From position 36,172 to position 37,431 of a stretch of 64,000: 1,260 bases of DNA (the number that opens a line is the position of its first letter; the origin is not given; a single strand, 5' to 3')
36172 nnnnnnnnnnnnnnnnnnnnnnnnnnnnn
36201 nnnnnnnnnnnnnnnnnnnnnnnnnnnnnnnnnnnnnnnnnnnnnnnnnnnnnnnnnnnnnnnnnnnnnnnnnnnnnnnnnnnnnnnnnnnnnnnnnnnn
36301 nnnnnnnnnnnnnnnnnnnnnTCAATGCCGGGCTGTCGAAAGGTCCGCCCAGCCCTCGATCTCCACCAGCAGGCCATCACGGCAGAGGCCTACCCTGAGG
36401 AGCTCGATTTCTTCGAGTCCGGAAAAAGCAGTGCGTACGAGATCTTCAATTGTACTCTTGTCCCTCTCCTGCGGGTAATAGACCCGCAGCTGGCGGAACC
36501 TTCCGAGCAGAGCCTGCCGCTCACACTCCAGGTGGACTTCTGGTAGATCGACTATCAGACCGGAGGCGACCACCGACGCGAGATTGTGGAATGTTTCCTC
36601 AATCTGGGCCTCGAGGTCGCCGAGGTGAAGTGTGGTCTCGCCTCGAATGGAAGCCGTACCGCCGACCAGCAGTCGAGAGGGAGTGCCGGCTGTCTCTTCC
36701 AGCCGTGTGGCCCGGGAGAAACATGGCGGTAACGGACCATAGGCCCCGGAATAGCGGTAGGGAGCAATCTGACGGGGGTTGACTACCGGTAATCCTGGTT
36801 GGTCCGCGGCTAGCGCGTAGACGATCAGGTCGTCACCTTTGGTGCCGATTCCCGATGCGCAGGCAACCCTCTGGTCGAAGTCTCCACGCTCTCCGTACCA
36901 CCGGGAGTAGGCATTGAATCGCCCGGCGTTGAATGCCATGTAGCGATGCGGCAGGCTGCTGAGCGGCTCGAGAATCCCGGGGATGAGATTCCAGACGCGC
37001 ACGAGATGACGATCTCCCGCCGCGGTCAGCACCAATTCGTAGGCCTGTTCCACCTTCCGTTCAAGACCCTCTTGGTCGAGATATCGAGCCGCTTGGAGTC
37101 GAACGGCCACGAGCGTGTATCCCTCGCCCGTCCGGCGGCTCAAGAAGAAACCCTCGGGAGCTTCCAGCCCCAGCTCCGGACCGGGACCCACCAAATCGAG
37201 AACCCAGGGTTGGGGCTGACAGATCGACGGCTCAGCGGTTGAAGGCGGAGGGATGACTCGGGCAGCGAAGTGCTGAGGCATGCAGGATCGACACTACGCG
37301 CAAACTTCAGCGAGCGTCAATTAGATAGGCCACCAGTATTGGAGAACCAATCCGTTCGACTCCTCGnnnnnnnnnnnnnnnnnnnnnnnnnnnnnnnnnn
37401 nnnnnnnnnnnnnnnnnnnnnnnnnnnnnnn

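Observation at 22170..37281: Halogenase-containing aryl-polyene / xanthomonadin-like type II PKS-type cluster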

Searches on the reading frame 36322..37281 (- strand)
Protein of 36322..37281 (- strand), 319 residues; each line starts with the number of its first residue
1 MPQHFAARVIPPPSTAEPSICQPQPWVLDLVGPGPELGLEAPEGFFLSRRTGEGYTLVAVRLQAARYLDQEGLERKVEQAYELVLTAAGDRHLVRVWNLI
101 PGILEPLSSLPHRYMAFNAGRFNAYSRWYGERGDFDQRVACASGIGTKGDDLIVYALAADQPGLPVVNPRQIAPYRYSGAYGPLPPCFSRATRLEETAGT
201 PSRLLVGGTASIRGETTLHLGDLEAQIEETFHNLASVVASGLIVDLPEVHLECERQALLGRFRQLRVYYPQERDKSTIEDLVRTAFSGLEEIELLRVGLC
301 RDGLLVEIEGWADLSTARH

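Call 5: search_protein_families(library=pfam, proteins=[window:36322-37281:-], max_evalue=0.01)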
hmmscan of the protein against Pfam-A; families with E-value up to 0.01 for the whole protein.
window:36322-37281:- (319 aa): 1 family
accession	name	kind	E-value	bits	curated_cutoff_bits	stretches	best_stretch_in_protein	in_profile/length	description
PF21168.2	FkbO_Hyg5-like_N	-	4.6e-13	49.7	27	1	53-158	23-122/122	Chorismatase FkbO/Hyg5-like, N-terminal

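Call 7: search_protein_families(library=ncbifam, proteins=[window:36322-37281:-], max_evalue=0.1)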
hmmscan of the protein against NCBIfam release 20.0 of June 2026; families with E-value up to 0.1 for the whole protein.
window:36322-37281:- (319 aa): 1 family
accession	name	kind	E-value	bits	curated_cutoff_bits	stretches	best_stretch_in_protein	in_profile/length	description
TIGR04444.1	chori_FkbO_Hyg5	subfamily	1.2e-37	129.9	325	1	57-310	67-309/311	FkbO/Hyg5 family chorismatase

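Call 8: find_encoding_contigs(protein=window:36322-37281:-, flank=10000, max_places=6)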
Protein window:36322-37281:- (319 aa): 15 contigs read that carry it; 6 places shown.
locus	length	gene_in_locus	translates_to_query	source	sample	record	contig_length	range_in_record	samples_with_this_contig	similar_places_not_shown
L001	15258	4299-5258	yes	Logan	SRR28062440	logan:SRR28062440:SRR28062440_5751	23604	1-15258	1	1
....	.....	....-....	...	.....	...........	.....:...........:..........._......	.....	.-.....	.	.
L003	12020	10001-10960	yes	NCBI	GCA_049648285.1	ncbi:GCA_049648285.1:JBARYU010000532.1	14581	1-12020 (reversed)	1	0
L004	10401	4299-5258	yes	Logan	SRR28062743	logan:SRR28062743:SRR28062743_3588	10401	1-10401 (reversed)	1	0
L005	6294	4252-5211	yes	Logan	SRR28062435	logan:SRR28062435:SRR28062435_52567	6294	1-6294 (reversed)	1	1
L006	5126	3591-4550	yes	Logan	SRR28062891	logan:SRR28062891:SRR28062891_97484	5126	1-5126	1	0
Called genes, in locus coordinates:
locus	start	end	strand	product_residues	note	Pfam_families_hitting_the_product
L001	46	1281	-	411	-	-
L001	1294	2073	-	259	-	-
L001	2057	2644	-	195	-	PF04542:Sigma70_r2, PF08281:Sigma70_r4_2, PF04545:Sigma70_r4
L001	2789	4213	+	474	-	PF03435:Sacchrp_dh_NADP, PF16653:Sacchrp_dh_C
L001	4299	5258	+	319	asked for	PF21168:FkbO_Hyg5-like_N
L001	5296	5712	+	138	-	-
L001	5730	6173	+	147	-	PF22817:ApeP-like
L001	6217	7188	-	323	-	PF03279:Lip_A_acyltrans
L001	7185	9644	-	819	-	PF12349:Sterol-sensing (faint), PF03176:MMPL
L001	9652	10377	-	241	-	PF00106:adh_short, PF08659:KR, PF13561:adh_short_C2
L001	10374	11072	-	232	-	PF00535:Glycos_transf_2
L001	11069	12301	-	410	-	PF00109:ketoacyl-synt, PF13723:Ketoacyl-synt_2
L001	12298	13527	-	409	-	PF00109:ketoacyl-synt, PF02801:Ketoacyl-synt_C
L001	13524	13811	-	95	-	PF00550:PP-binding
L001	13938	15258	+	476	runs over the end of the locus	PF00501:AMP-binding, PF13193:AMP-binding_C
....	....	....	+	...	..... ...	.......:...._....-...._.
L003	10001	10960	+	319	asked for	PF21168:FkbO_Hyg5-like_N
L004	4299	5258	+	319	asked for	PF21168:FkbO_Hyg5-like_N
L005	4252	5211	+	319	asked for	PF21168:FkbO_Hyg5-like_N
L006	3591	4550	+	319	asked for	PF21168:FkbO_Hyg5-like_N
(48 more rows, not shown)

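Call 9: find_homologous_proteins(query=window:36322-37281:-)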
Query window:36322-37281:- (319 aa): 1041 proteins with E <= 0.001 among 8000 candidates; the best 120 are listed.
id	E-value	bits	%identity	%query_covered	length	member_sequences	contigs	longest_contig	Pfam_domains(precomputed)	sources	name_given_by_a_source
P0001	7.1e-213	724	100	100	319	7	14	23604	PF21168.3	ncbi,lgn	ncbi:MAG: hypothetical protein WBC09_13685 [Thermoanaerobaculia bacterium]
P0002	1.5e-185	634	88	99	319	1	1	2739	PF21168.3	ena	-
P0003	1.6e-153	529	74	100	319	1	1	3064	PF21168.3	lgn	-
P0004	4.7e-144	498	84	82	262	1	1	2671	PF21168.3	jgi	jgi:hypothetical protein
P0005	3.9e-123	429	75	82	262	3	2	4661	PF21168.3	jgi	jgi:hypothetical protein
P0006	9.7e-98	346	54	99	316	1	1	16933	PF21168.3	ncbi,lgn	ncbi:MAG: hypothetical protein ACC742_06485 [Thermoanaerobaculales bacterium]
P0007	1.8e-91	325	54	92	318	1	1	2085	PF21168.3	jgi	-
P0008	3.7e-89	318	51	92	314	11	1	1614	PF21168.3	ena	-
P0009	7.0e-89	317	51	92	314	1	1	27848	PF21168.3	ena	-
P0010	1.4e-85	306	50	92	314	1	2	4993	PF21168.3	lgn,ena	-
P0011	5.1e-83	297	51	93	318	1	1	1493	PF21168.3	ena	-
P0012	2.2e-82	295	55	82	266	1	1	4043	PF21168.3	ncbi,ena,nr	ncbi:MAG: hypothetical protein K8R59_03725 [Thermoanaerobaculales bacterium]|nr:hypothetical protein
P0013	1.3e-81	293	52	93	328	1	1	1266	PF21168.3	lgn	-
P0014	4.0e-81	291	46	99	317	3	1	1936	PF21168.3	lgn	-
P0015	1.8e-80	289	55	83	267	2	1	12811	PF21168.3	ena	-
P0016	3.6e-79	285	48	96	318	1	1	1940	PF21168.3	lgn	-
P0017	5.6e-79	284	50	92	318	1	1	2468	PF21168.3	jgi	jgi:chorismate lyase/3-hydroxybenzoate synthase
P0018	3.8e-78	281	48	92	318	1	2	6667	PF21168.3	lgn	-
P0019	4.7e-78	281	48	92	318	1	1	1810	PF21168.3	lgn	-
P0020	7.4e-78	280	46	93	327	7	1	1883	PF21168.3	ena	-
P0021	1.4e-77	280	53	81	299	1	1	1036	PF21168.3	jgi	jgi:chorismate lyase/3-hydroxybenzoate synthase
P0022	8.2e-77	277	50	96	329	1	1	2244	PF21168.3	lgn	-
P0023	3.2e-76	275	45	99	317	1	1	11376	PF21168.3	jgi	jgi:chorismate lyase/3-hydroxybenzoate synthase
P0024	4.2e-76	275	47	98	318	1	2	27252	PF21168.3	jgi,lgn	-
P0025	2.1e-75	272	49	93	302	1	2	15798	PF21168.3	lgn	-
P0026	2.3e-75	272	47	92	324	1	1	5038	PF21168.3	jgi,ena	-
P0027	2.6e-75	272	48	90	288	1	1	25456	PF21168.3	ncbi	-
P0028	4.1e-75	271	48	94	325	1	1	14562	PF21168.3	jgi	jgi:chorismate lyase/3-hydroxybenzoate synthase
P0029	8.8e-75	270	47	93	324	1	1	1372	PF21168.3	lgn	-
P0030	2.3e-74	269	46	92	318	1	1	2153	PF21168.3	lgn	-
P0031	3.1e-74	269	48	95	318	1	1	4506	PF21168.3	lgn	-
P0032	1.1e-73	267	57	70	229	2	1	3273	PF21168.3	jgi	-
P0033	1.8e-73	266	46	93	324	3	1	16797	PF21168.3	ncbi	-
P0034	2.9e-73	265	49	93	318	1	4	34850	PF21168.3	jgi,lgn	jgi:hypothetical protein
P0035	2.8e-72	262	46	96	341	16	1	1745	PF21168.3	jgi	-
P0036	7.5e-72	261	49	94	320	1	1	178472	PF21168.3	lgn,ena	-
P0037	8.0e-72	261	45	97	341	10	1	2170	PF21168.3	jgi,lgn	-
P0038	8.3e-72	261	57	70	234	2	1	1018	PF21168.3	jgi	jgi:chorismate lyase/3-hydroxybenzoate synthase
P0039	1.1e-71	260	46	93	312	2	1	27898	PF21168.3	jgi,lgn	-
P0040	1.5e-71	260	48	92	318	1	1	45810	PF21168.3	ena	-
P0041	1.6e-71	260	48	91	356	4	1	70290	PF21168.3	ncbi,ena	-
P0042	1.8e-71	259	46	96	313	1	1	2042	PF21168.3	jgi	jgi:chorismate lyase/3-hydroxybenzoate synthase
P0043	1.9e-71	259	46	92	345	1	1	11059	PF21168.3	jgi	-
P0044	2.5e-71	259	47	95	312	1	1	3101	PF21168.3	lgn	-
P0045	2.7e-71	259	46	96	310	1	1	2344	PF21168.3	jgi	jgi:chorismate lyase / 3-hydroxybenzoate synthase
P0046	3.3e-71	259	48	84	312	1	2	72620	PF21168.3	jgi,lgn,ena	jgi:enamine deaminase RidA (YjgF/YER057c/UK114 family)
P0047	4.3e-71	258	47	96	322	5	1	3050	PF21168.3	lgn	-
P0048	5.1e-71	258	48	92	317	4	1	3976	PF21168.3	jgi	-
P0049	5.9e-71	258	48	92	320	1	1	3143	PF21168.3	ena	-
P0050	7.0e-71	258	44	94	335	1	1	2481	PF21168.3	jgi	jgi:chorismate lyase/3-hydroxybenzoate synthase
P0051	1.3e-70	257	46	93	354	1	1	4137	PF21168.3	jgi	jgi:chorismate lyase / 3-hydroxybenzoate synthase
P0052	1.4e-70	257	46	98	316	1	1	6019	PF21168.3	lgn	-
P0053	1.4e-70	256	48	92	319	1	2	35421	PF21168.3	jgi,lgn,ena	-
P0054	3.1e-70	255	48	92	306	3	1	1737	PF21168.3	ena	-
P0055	4.1e-70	255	47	94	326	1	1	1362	PF21168.3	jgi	jgi:hypothetical protein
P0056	4.8e-70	255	49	86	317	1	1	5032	PF21168.3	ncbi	-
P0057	6.1e-70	254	49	92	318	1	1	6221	PF21168.3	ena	-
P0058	3.3e-69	252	49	84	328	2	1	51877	PF21168.3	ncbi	-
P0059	4.0e-69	252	50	81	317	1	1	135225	PF21168.3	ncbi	-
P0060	4.2e-69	252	49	82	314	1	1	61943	PF21168.3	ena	-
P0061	4.9e-69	251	46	95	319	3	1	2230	PF21168.3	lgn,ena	-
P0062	6.2e-69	251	46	91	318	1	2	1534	PF21168.3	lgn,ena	-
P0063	7.8e-69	251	50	81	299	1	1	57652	PF21168.3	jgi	jgi:chorismate lyase/3-hydroxybenzoate synthase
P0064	8.5e-69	251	50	82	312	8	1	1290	PF21168.3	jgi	jgi:enamine deaminase RidA (YjgF/YER057c/UK114 family)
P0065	1.0e-68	250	45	92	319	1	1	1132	PF21168.3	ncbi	-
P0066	1.0e-68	250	48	92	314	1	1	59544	PF21168.3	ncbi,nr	ncbi:MAG TPA: hypothetical protein VMV46_14140 [Thermoanaerobaculia bacterium]|nr:hypothetical prote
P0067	1.1e-68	250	52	83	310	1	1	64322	PF21168.3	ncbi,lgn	-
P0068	1.3e-68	250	47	91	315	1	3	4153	PF21168.3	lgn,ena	-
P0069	1.4e-68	250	49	82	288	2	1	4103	PF21168.3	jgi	jgi:hypothetical protein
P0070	2.6e-68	249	51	81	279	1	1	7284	PF21168.3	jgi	jgi:chorismatase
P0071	2.7e-68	249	49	84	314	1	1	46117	PF21168.3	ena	-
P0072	3.2e-68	249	52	78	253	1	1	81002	PF21168.3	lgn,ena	-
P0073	5.3e-68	248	45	92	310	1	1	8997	PF21168.3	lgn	-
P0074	5.4e-68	248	48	92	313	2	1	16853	PF21168.3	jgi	jgi:chorismate lyase/3-hydroxybenzoate synthase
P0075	5.9e-68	248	46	96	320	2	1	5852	PF21168.3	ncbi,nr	ncbi:MAG TPA: hypothetical protein VG477_14655 [Thermoanaerobaculia bacterium]|nr:hypothetical prote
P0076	8.3e-68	247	48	92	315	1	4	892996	PF21168.3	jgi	jgi:chorismate lyase / 3-hydroxybenzoate synthase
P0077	1.0e-67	247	48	84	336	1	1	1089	PF21168.3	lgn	-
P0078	1.2e-67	247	43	97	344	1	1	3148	PF21168.3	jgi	jgi:enamine deaminase RidA (YjgF/YER057c/UK114 family)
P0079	1.3e-67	247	48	83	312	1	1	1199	PF21168.3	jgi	jgi:chorismate lyase/3-hydroxybenzoate synthase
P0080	2.2e-67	246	45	92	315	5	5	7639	PF21168.3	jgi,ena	jgi:chorismate lyase/3-hydroxybenzoate synthase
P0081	2.3e-67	246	48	86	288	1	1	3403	PF21168.3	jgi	-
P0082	3.1e-67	246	46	95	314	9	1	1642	PF21168.3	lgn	-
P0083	3.9e-67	245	46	92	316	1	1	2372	PF21168.3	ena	-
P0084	4.1e-67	245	45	99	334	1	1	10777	PF21168.3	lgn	-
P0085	4.4e-67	245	46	94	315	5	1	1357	PF21168.3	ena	-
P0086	5.2e-67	245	47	91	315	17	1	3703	PF21168.3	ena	-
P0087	7.6e-67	244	47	95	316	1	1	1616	PF21168.3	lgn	-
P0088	8.0e-67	244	46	94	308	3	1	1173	PF21168.3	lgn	-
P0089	9.1e-67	244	44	90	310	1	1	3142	PF21168.3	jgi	jgi:chorismate lyase/3-hydroxybenzoate synthase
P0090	1.3e-66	243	50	82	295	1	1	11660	PF21168.3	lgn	-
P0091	1.4e-66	243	47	91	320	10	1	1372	PF21168.3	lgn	-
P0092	1.5e-66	243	46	94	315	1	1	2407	PF21168.3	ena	-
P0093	1.6e-66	243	43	98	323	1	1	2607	PF21168.3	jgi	-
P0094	1.6e-66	243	44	93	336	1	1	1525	PF21168.3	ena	-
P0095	1.8e-66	243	46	92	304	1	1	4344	PF21168.3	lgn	-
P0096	1.8e-66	243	44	98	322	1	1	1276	PF21168.3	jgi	jgi:enamine deaminase RidA (YjgF/YER057c/UK114 family)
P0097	2.1e-66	243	46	94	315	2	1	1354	PF21168.3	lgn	-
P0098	2.2e-66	243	43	94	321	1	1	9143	PF21168.3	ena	-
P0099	2.2e-66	243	48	91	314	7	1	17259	PF21168.3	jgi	jgi:chorismate lyase/3-hydroxybenzoate synthase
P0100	2.8e-66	242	48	84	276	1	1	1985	PF21168.3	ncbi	-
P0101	2.9e-66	242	44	95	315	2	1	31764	PF21168.3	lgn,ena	-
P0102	3.5e-66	242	45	98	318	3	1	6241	PF21168.3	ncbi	ncbi:MAG TPA: hypothetical protein VIW92_06640 [Thermoanaerobaculia bacterium]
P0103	3.8e-66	242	48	85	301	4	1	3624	PF21168.3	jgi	jgi:chorismate lyase/3-hydroxybenzoate synthase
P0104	3.8e-66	242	45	91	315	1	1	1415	PF21168.3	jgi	jgi:chorismate lyase / 3-hydroxybenzoate synthase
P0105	3.9e-66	242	46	93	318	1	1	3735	PF21168.3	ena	-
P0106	4.4e-66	242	46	91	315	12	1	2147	PF21168.3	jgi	jgi:chorismate lyase/3-hydroxybenzoate synthase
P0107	4.6e-66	242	49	82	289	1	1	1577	PF21168.3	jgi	-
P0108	4.7e-66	242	46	95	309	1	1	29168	PF21168.3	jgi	jgi:chorismate lyase / 3-hydroxybenzoate synthase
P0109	4.8e-66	242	43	90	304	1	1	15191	PF21168.3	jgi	jgi:chorismate lyase/3-hydroxybenzoate synthase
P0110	6.0e-66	241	48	82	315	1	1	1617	PF21168.3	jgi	jgi:chorismate lyase/3-hydroxybenzoate synthase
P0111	7.1e-66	241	44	95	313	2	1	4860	PF21168.3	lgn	-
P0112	7.4e-66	241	45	95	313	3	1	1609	PF21168.3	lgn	-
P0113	8.2e-66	241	43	95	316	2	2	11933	PF21168.3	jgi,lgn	jgi:chorismate lyase/3-hydroxybenzoate synthase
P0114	9.1e-66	241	44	99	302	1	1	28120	PF21168.3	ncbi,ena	-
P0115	9.2e-66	241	45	95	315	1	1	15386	PF21168.3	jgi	jgi:chorismate lyase/3-hydroxybenzoate synthase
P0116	1.1e-65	240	46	92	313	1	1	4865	PF21168.3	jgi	jgi:chorismate lyase/3-hydroxybenzoate synthase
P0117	1.4e-65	240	47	86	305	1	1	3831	PF21168.3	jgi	jgi:chorismate lyase/3-hydroxybenzoate synthase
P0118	1.5e-65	240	48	90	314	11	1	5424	PF21168.3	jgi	-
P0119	1.7e-65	240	44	91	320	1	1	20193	PF21168.3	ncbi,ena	-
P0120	2.1e-65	240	44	94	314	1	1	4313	PF21168.3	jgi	jgi:chorismate lyase/3-hydroxybenzoate synthase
